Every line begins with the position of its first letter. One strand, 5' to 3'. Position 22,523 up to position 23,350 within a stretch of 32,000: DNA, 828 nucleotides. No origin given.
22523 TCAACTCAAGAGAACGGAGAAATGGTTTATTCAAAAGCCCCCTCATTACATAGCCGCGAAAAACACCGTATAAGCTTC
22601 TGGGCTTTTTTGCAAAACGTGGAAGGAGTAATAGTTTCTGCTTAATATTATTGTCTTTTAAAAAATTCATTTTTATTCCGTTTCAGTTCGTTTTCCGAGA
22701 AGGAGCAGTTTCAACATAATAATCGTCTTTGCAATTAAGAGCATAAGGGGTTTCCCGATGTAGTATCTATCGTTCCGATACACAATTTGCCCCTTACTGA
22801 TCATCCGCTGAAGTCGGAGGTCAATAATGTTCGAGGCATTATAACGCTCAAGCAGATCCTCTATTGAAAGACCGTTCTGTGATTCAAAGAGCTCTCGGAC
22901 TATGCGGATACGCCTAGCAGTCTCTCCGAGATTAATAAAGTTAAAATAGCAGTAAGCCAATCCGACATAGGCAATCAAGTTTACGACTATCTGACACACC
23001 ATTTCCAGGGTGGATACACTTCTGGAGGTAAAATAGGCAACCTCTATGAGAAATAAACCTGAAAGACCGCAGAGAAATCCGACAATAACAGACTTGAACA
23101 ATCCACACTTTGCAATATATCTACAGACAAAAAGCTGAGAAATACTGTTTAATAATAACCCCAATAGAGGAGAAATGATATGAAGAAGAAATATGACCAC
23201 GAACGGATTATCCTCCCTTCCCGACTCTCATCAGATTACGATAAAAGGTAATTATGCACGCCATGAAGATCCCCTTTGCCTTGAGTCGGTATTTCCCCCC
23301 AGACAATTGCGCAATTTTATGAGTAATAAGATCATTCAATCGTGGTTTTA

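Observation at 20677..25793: Radical SAM/SPASM enzyme translationally coupled to two unknown membrane proteins and flanked by methyltransferases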

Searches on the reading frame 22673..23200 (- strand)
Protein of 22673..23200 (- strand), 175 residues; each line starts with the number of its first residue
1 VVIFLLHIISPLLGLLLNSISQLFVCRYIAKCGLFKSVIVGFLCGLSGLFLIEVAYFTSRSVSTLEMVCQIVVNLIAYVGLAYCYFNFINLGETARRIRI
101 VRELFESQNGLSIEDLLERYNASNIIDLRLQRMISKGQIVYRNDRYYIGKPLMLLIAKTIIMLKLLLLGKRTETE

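Call 4: search_protein_families(library=pfam, proteins=[window:22673-23200:-], max_evalue=0.01)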
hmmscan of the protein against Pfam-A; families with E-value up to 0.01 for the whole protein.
window:22673-23200:- (175 aa): 0 families

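Call 5: search_protein_families(library=ncbifam, proteins=[window:22673-23200:-], max_evalue=0.01)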
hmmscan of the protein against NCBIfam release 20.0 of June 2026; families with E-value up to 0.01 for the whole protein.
window:22673-23200:- (175 aa): 0 families

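Call 20: find_homologous_proteins(query=window:22673-23200:-, max_evalue=0.001)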
Query window:22673-23200:- (175 aa): 173 proteins with E <= 0.001 among 293 candidates; the best 120 are listed.
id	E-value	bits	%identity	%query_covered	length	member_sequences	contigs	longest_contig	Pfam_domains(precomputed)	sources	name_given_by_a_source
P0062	2.0e-103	362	100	100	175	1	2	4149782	-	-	-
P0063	9.3e-86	304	81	100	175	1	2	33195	-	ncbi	-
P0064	8.5e-58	213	57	99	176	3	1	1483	-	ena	-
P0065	7.5e-56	207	58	100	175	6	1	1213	-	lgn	-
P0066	9.1e-56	207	61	100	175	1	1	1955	-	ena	-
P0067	1.3e-54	203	54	100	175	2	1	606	-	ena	-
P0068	3.8e-54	201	56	99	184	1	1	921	-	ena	-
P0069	1.5e-52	196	56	95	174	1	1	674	-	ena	-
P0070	1.5e-52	196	53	98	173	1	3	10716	-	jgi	-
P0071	1.1e-51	193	57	99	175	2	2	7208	-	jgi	jgi:hypothetical protein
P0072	1.2e-51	193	51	99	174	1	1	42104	-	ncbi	ncbi:hypothetical protein ACFL1R_01885 [Candidatus Latescibacterota bacterium]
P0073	4.7e-51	191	51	99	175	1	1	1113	-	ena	-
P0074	5.6e-51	191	51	97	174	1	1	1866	-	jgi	-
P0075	5.7e-51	191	55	96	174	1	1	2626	-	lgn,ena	-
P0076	1.1e-50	190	52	96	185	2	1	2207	-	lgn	-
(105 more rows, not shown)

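Call 22: find_related_loci(query=A1, collection=genome_contigs, flank=8000)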
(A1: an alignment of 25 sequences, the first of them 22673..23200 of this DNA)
Query A1 (175 aa) in genome_contigs; peptide patterns used: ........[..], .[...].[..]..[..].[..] (x = any residue, [..] = any of these).
152 stretches matched a pattern; 85 encode a relative of the query (tblastn E <= 1e-3); the best 80 are kept; 80 distinct loci.
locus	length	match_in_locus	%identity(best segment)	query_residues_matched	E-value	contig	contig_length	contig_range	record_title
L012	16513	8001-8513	51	5-175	6e-59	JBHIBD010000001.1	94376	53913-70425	MAG: Candidatus Brocadiales bacterium isolate K_2_bin.28 NODE_30_length_94376_cov_12.373183, whole genome shotgun sequen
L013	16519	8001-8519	54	3-175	3e-55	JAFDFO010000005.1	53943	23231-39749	MAG: Deltaproteobacteria bacterium isolate Meg22_02_Bin_40 Meg22_02_Bin_40_scaffold_925, whole genome shotgun sequence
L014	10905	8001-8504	52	6-173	4e-55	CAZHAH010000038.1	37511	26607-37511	MAG TPA_asm: uncultured Desulfobacteraceae bacterium isolate SRP167671_co2_229 genome assembly, contig: NODE_1404_length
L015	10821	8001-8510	46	6-175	2e-52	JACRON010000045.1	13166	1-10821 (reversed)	MAG: Nitrospirae bacterium isolate NC_groundwater_1962_Pr3_S-0.2um_41_9 scaffold_114125, whole genome shotgun sequence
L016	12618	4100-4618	51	1-173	3e-52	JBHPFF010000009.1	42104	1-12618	Candidatus Latescibacterota bacterium isolate SAG AM-311-I19 NODE_9_length_42104_cov_31.853718, whole genome shotgun seq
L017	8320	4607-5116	47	6-175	8e-52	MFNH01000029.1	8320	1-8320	MAG: Candidatus Levybacteria bacterium RBG_16_35_11 RBG_16_scaffold_23415, whole genome shotgun sequence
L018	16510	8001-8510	47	6-175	3e-51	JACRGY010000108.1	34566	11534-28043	MAG: Nitrospirae bacterium isolate NC_groundwater_1763_Pr3_B-0.1um_44_11 SR-2_scaffold_141_2118163, whole genome shotgun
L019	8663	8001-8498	49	6-175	3e-51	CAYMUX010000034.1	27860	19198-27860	MAG TPA_asm: uncultured Nitrospiraceae bacterium isolate SRP302447_co3_820 genome assembly, contig: NODE_4589_length_278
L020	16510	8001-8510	46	6-175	6e-51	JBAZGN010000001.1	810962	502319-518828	MAG: Candidatus Omnitrophota bacterium isolate SO_2017_LW3_46 NODE_6_length_810962_cov_4.668257_LW162_2017, whole genome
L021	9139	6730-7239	46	6-175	1e-49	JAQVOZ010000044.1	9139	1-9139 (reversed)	MAG: Candidatus Omnitrophota bacterium isolate STF1_192 NODE_25242_length_9139_cov_2.385819_Sandtown_F1, whole genome sh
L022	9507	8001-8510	54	6-175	1e-48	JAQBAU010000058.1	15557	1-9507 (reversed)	MAG: Desulfobacterales bacterium isolate MAG_328_bin-12 328_bin-12_ctg-058, whole genome shotgun sequence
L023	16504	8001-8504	48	6-173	1e-47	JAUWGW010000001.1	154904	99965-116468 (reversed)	MAG: bacterium isolate CSMAG_2252 CSMAG_2252_k141_194500_length_154904_cov_11.9873, whole genome shotgun sequence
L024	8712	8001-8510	45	6-175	2e-47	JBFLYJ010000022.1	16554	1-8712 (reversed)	MAG: Nitrospirota bacterium isolate MAG082 MAG082_22, whole genome shotgun sequence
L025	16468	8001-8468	48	2-157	5e-47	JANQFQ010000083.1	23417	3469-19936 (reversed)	MAG: Desulfobacterales bacterium isolate PL23a_bin.99 k99_3297572, whole genome shotgun sequence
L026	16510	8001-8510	45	6-175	7e-47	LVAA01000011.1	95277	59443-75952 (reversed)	MAG: Syntrophobacterales bacterium Delta_02 Delta_02_contig_2653, whole genome shotgun sequence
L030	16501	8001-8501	46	6-175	2e-45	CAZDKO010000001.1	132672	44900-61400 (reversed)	MAG TPA_asm: uncultured bacterium isolate binchicken_co43_373 genome assembly, contig: NODE_78_length_132672_cov_14.0440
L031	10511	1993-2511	43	2-174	3e-45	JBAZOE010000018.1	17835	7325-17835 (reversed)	MAG: Candidatus Omnitrophota bacterium isolate SO_2017_LW4_87 scaffold_6228_c1_LW137-91_2017, whole genome shotgun seque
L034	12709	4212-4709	45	7-175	1e-44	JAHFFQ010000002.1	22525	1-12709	MAG: Candidatus Omnitrophota bacterium isolate nzgw296 NODE_2084_length_22526_cov_4.896987, whole genome shotgun sequenc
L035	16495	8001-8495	43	6-175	3e-44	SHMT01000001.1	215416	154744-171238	MAG: Candidatus Scalindua sp. SCAELEC01 72, whole genome shotgun sequence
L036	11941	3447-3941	45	11-175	8e-44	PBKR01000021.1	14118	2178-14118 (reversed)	MAG: Nitrosomonadaceae bacterium isolate SP263 MHASMcontig_2476979, whole genome shotgun sequence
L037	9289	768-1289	39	2-175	5e-44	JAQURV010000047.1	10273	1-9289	MAG: Candidatus Omnitrophota bacterium isolate STD1_81 NODE_18727_length_10273_cov_2.941849_Sandtown_D1, whole genome sh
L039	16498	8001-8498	47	7-175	1e-42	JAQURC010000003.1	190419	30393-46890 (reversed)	MAG: Candidatus Omnitrophota bacterium isolate STD1_64 NODE_129_length_190419_cov_14.750515_Sandtown_D1, whole genome sh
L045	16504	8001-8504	43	6-173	4e-41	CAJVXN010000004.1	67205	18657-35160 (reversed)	TPA_asm: uncultured bacterium isolate DRR093005_bin.42_MetaBAT_v2.12.1_MAG genome assembly, contig: NODE_170_length_6720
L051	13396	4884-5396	39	5-175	2e-37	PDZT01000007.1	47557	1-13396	MAG: Deltaproteobacteria bacterium YD0425bin50 scaffold93, whole genome shotgun sequence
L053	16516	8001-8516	42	1-173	4e-37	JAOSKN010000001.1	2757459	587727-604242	MAG: Planctomycetota bacterium isolate FR_30 FR-Planctomycetota-2_s1, whole genome shotgun sequence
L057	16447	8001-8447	43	11-169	5e-36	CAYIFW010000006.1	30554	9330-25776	MAG TPA_asm: uncultured Planctomycetales bacterium isolate ERP119705_co20_55 genome assembly, contig: NODE_1327_length_3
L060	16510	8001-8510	37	6-175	1e-34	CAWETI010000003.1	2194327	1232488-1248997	MAG: uncultured delta proteobacterium isolate MFD01476.bin.2.41 genome assembly, contig: contig_21928, whole genome shot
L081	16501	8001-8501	38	11-175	4e-28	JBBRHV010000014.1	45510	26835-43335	MAG: Candidatus Omnitrophota bacterium isolate Co_metawrap_2736 Cmw_2736_k141_25009145_length_45510_cov_10.9982, whole g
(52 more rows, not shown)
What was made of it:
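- The loci span Omnitrophota, Nitrospirota, Desulfobacterota, Planctomycetota, Elusimicrobiota, Verrucomicrobiota, a CPR genome and an archaeon (call 22).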

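Call 31: search_solved_structures(query=A1, max_evalue=10)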
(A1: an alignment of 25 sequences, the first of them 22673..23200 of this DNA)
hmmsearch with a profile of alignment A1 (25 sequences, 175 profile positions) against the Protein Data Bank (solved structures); distinct sequences matched with E-value up to 10: 0.
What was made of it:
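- Tried and rejected: Sequence and profile searches of the TM175 family against PDB found nothing at E<=10 (call 31).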

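Call 37: search_protein_families(library=pfam, proteins=[L015:8948-10717:+, L018:15088-16080:+, L023:2947-3999:+, L015:3391-4071:+, L030:11268-12938:+, L051:11954-13030:+, L014:5739-6581:+, L031:3995-6073:+, L034:4705-6390:+, L045:9444-12254:+], max_evalue=0.001)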
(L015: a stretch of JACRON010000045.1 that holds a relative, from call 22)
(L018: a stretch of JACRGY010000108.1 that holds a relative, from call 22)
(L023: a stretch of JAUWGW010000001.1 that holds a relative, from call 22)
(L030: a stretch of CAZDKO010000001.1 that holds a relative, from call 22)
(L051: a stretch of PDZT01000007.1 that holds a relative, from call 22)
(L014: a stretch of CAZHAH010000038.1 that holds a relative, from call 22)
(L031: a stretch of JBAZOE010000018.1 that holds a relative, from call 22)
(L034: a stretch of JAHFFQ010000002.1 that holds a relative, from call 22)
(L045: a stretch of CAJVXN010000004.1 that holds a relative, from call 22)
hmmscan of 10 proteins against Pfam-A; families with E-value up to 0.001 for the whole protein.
L015:8948-10717:+ (589 aa): 0 families

L018:15088-16080:+ (330 aa): 9 families
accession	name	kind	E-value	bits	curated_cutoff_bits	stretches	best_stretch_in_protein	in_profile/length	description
PF16363.11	GDP_Man_Dehyd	-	1.3e-71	242.2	27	1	7-310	1-332/332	GDP-mannose 4,6 dehydratase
PF01370.27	Epimerase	-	8.3e-56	189.5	20.9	1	6-243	1-240/240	NAD dependent epimerase/dehydratase family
PF01073.25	3Beta_HSD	-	5.5e-25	88.4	22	1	7-223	1-222/280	3-beta hydroxysteroid dehydrogenase/isomerase family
PF02719.21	Polysacc_synt_2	-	1.3e-19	71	20.2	1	6-266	1-252/293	Polysaccharide biosynthesis protein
PF07993.18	NAD_binding_4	-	2.5e-14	53.5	20.1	1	8-182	1-209/258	Male sterility protein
PF13460.12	NAD_binding_10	-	9.7e-12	45.6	27.2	1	10-136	1-109/184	NAD(P)H-binding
PF00106.31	adh_short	-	2e-10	40.9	26.6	1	4-166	1-165/195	short chain dehydrogenase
PF05368.20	NmrA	-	2.3e-09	37.7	27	1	3-112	2-93/298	NmrA-like family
PF04321.23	RmlD_sub_bind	-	4.3e-09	36.3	27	1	5-265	2-235/287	RmlD substrate binding domain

L023:2947-3999:+ (350 aa): 2 families
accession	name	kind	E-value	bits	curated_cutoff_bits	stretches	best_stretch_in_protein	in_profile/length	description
PF02779.29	Transket_pyr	-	1.4e-36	126.2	27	1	30-203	3-172/174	Transketolase, pyrimidine binding domain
PF02780.25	Transketolase_C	-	5e-36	123.8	25.9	1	219-341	1-124/124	Transketolase, C-terminal domain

L015:3391-4071:+ (226 aa): 1 family
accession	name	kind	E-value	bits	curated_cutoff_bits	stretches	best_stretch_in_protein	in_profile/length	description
PF01261.30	AP_endonuc_2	-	1.5e-08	35.1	31.1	1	85-197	105-230/249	Xylose isomerase-like TIM barrel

L030:11268-12938:+ (556 aa): 14 families
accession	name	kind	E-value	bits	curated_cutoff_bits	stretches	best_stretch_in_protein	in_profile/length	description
PF07719.23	TPR_2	-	1.8e-26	90.5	27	2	440-471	3-34/34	Tetratricopeptide repeat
PF00515.34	TPR_1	-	2.6e-26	90.8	27.8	2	473-503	2-32/34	Tetratricopeptide repeat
PF13431.12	TPR_17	-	7.7e-22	76.1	24.4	2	427-458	2-33/34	Tetratricopeptide repeat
PF13181.12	TPR_8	-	1.4e-21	75.1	25.7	1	439-469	2-32/34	Tetratricopeptide repeat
PF13414.12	TPR_11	-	2.3e-16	59.6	26.8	2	447-486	3-42/42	TPR repeat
PF13432.12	TPR_16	-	3.1e-16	59.9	32.7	1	444-487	3-46/65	Tetratricopeptide repeat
PF13424.12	TPR_12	-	8.1e-14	52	30.1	1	474-535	5-74/77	Tetratricopeptide repeat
PF13428.12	TPR_14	-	7.5e-13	48.2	23.5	1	443-479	6-42/44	Tetratricopeptide repeat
PF14559.12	TPR_19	-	2.5e-12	47.3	25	1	414-475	1-61/68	Tetratricopeptide repeat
PF23914.1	TPR_CcmH_CycH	-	9.5e-12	45.5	42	2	394-501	40-150/158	Cytochrome c-type biogenesis protein H TPR domain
PF13374.12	TPR_10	-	1.5e-09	38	27.5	0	476-501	6-31/42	Tetratricopeptide repeat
PF13174.12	TPR_6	-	4.9e-06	27.3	26.3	0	444-469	6-31/33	Tetratricopeptide repeat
PF13371.12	TPR_9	-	2.2e-05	24.8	35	1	446-503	3-60/73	Tetratricopeptide repeat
PF13176.12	TPR_7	-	0.00011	22.4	27.9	0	474-503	1-32/36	Tetratricopeptide repeat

L051:11954-13030:+ (358 aa): 2 families
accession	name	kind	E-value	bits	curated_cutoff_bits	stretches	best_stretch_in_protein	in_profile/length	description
PF00676.26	E1_dh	-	1.8e-63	214.7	22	1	46-344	2-298/300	Dehydrogenase E1 component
PF13292.11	DXP_synthase_N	-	9.2e-06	25.6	21.2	1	149-209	114-174/274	1-deoxy-D-xylulose-5-phosphate synthase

L014:5739-6581:+ (280 aa): 1 family
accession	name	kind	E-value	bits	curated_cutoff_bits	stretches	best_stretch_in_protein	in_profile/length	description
PF04055.27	Radical_SAM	-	1.4e-06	29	29.5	1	15-148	4-111/166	Radical SAM superfamily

L031:3995-6073:+ (692 aa): 0 families

L034:4705-6390:+ (561 aa): 1 family
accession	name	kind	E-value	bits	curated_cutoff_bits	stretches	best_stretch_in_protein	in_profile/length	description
PF09852.15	DUF2079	-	1.4e-54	186.4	28.2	1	107-490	1-403/459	Predicted membrane protein (DUF2079)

L045:9444-12254:+ (936 aa): 14 families
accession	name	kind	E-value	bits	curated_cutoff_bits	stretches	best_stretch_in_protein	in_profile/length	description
PF17760.6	UvrA_inter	-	2.4e-38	130.8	23.3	1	133-238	1-106/109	UvrA interaction domain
PF17755.6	UvrA_DNA-bind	-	1.1e-26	93.7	23.2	1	290-389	1-110/110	UvrA DNA-binding domain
PF00005.33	ABC_tran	-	1.7e-17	64.8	25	0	17-44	1-28/137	ABC transporter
PF02463.25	SMC_N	-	5.4e-11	42.8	40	0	617-645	17-46/220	RecF/RecN/SMC N terminal domain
PF13191.12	AAA_16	-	4.4e-08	34.3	32.6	0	25-71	22-73/167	AAA ATPase domain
PF13555.12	AAA_29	-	3.5e-07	30.3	27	0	626-643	25-42/61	P-loop containing region of AAA domain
PF20703.3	nSTAND1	-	1.9e-05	24.9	27.1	0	22-44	28-50/379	Novel STAND NTPase 1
PF20720.3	nSTAND3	-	4.9e-05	23.5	27.2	0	23-49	13-39/155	Novel STAND NTPase 3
PF13304.12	AAA_21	-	6.7e-05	23.5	27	0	815-877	234-296/304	AAA domain, putative AbiEii toxin, Type IV TA system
PF03193.22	RsgA_GTPase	-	0.00012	22.4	30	0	625-646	108-129/174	RsgA GTPase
PF13476.12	AAA_23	-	0.00015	22.9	27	0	603-652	2-47/201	AAA domain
PF13175.12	AAA_15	-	0.00028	21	32.1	0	617-680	16-63/374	AAA ATPase domain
PF13671.12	AAA_33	-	0.0007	20.4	27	0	29-44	1-16/143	AAA domain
PF05729.18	NACHT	-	0.00083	19.7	26.7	0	626-655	3-32/167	NACHT domain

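Call 38: predict_structure(alignment_id=A1)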
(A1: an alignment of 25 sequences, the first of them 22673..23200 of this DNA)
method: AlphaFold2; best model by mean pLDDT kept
length: 175 residues; sequences in the alignment: 25
mean_pLDDT: 82.7   pTM: 0.59
mean pLDDT of the five models: 82.7, 82.6, 79.0, 76.0, 73.6
residues with pLDDT >= 90: 58; 70-90: 104; 50-70: 11; < 50: 2
segments of 3 or more residues with pLDDT < 50: none
pLDDT, mean of each block of 10 residues (from residue 1): 92 94 87 84 95 92 91 93 80 72 74 72 79 83 83 79 73 49
secondary structure, 60 per line:
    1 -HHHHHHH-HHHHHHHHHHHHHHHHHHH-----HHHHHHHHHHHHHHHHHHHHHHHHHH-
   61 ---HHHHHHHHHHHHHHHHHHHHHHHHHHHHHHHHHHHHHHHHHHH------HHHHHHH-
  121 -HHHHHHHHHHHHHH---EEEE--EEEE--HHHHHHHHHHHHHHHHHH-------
elements in order: H2-8 H10-28 H34-59 H64-106 H113-119 H122-135 E139-142 E145-148 H151-168
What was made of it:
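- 22673..23200 (-): Membrane protein 'TM175', with 3 TM helices, a winged helix and a C-terminal helix. The invariant motif Y(C/G)YF(H/N)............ lies at the end of TM3. AF2 model with pLDDT 82.7 (call 38).
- On Winged-helix transcription regulators: DSSP of the model shows a helix-helix-helix-beta-hairpin topology (call 38).
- The soluble domain has a winged-helix topology (call 38).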
